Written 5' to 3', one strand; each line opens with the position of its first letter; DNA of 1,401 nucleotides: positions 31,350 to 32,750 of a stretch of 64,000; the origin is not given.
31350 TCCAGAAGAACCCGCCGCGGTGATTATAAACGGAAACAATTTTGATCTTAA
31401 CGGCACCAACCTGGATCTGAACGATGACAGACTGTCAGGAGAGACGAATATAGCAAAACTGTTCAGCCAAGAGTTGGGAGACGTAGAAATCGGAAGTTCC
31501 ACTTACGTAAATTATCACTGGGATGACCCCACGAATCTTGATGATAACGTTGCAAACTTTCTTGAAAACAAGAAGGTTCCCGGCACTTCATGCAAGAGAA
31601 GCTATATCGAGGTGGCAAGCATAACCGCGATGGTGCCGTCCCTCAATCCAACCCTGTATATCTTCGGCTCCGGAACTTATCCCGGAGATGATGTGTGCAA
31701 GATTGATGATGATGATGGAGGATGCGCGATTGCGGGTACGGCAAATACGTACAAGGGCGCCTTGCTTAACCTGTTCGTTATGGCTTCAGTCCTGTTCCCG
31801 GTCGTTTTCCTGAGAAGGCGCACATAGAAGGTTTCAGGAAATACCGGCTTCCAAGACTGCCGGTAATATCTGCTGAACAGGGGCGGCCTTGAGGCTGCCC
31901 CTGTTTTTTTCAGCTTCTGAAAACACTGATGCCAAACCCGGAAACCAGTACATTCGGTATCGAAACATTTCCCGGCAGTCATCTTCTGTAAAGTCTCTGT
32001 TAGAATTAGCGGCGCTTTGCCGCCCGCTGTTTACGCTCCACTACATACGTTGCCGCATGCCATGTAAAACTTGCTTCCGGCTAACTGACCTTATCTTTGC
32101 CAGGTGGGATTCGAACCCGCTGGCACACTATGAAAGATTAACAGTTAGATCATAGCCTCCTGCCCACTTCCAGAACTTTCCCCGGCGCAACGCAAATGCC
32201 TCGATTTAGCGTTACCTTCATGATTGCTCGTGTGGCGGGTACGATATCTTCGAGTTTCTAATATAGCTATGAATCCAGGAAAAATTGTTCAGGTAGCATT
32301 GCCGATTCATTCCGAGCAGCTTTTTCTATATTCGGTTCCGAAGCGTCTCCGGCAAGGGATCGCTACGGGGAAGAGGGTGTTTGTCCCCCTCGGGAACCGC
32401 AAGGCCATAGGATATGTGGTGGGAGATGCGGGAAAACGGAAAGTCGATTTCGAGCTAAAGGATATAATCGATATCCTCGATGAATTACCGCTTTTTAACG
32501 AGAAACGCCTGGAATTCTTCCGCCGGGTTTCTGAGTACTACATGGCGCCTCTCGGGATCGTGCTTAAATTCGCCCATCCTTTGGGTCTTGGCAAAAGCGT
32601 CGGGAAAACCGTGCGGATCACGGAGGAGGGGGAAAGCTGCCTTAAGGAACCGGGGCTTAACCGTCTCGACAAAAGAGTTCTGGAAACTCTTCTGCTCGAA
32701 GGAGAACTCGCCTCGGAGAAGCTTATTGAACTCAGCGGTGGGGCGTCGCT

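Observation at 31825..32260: OLE-like large noncoding RNA in a diderm, non-Bacillota genome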

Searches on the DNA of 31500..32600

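Call 4: search_rna_families(source=window, start=31500, end=32600, threshold=evalue, max_evalue=10, show_alignments=5)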
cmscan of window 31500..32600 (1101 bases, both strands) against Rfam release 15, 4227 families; matches with E-value up to 10: 8.
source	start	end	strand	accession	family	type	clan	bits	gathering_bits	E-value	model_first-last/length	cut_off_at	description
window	31993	32113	-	RF02005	group-II-D1D4-6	Intron;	CL00102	43.2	49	1e-10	1-225/225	no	Group II catalytic intron D1-D4-6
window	31836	31912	+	RF02053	STnc430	Gene; sRNA;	-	24.4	47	0.26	1-162/162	no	Enterobacterial sRNA STnc430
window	31869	31953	-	RF02029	sraA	Gene; sRNA;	-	21.6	56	1.5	1-95/95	no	sraA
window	31802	31906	+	RF04180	BTnc231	Gene; sRNA;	-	18.1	80.4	0.57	1-154/154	no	Bacteroides sRNA BTnc231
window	31876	31964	-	RF02083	OrzO-P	Gene; antitoxin;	-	17.2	60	7.9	1-76/76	no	OrzO-P RNA antitoxin family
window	32104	32120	+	RF04351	Plastid-psbl-rps4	Cis-reg;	-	14.9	68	6.2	9-25/53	no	Plastid-psbl-rps4 3UTR RNA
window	31684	31731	+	RF01134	sR30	Gene; snRNA; snoRNA; CD-box;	-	13.7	38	1.2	1-57/57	no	Small nucleolar RNA sR30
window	31866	32036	+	RF01808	MicX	Gene; sRNA;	-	13.7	75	3.6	1-194/194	no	MicX Vibrio cholerae sRNA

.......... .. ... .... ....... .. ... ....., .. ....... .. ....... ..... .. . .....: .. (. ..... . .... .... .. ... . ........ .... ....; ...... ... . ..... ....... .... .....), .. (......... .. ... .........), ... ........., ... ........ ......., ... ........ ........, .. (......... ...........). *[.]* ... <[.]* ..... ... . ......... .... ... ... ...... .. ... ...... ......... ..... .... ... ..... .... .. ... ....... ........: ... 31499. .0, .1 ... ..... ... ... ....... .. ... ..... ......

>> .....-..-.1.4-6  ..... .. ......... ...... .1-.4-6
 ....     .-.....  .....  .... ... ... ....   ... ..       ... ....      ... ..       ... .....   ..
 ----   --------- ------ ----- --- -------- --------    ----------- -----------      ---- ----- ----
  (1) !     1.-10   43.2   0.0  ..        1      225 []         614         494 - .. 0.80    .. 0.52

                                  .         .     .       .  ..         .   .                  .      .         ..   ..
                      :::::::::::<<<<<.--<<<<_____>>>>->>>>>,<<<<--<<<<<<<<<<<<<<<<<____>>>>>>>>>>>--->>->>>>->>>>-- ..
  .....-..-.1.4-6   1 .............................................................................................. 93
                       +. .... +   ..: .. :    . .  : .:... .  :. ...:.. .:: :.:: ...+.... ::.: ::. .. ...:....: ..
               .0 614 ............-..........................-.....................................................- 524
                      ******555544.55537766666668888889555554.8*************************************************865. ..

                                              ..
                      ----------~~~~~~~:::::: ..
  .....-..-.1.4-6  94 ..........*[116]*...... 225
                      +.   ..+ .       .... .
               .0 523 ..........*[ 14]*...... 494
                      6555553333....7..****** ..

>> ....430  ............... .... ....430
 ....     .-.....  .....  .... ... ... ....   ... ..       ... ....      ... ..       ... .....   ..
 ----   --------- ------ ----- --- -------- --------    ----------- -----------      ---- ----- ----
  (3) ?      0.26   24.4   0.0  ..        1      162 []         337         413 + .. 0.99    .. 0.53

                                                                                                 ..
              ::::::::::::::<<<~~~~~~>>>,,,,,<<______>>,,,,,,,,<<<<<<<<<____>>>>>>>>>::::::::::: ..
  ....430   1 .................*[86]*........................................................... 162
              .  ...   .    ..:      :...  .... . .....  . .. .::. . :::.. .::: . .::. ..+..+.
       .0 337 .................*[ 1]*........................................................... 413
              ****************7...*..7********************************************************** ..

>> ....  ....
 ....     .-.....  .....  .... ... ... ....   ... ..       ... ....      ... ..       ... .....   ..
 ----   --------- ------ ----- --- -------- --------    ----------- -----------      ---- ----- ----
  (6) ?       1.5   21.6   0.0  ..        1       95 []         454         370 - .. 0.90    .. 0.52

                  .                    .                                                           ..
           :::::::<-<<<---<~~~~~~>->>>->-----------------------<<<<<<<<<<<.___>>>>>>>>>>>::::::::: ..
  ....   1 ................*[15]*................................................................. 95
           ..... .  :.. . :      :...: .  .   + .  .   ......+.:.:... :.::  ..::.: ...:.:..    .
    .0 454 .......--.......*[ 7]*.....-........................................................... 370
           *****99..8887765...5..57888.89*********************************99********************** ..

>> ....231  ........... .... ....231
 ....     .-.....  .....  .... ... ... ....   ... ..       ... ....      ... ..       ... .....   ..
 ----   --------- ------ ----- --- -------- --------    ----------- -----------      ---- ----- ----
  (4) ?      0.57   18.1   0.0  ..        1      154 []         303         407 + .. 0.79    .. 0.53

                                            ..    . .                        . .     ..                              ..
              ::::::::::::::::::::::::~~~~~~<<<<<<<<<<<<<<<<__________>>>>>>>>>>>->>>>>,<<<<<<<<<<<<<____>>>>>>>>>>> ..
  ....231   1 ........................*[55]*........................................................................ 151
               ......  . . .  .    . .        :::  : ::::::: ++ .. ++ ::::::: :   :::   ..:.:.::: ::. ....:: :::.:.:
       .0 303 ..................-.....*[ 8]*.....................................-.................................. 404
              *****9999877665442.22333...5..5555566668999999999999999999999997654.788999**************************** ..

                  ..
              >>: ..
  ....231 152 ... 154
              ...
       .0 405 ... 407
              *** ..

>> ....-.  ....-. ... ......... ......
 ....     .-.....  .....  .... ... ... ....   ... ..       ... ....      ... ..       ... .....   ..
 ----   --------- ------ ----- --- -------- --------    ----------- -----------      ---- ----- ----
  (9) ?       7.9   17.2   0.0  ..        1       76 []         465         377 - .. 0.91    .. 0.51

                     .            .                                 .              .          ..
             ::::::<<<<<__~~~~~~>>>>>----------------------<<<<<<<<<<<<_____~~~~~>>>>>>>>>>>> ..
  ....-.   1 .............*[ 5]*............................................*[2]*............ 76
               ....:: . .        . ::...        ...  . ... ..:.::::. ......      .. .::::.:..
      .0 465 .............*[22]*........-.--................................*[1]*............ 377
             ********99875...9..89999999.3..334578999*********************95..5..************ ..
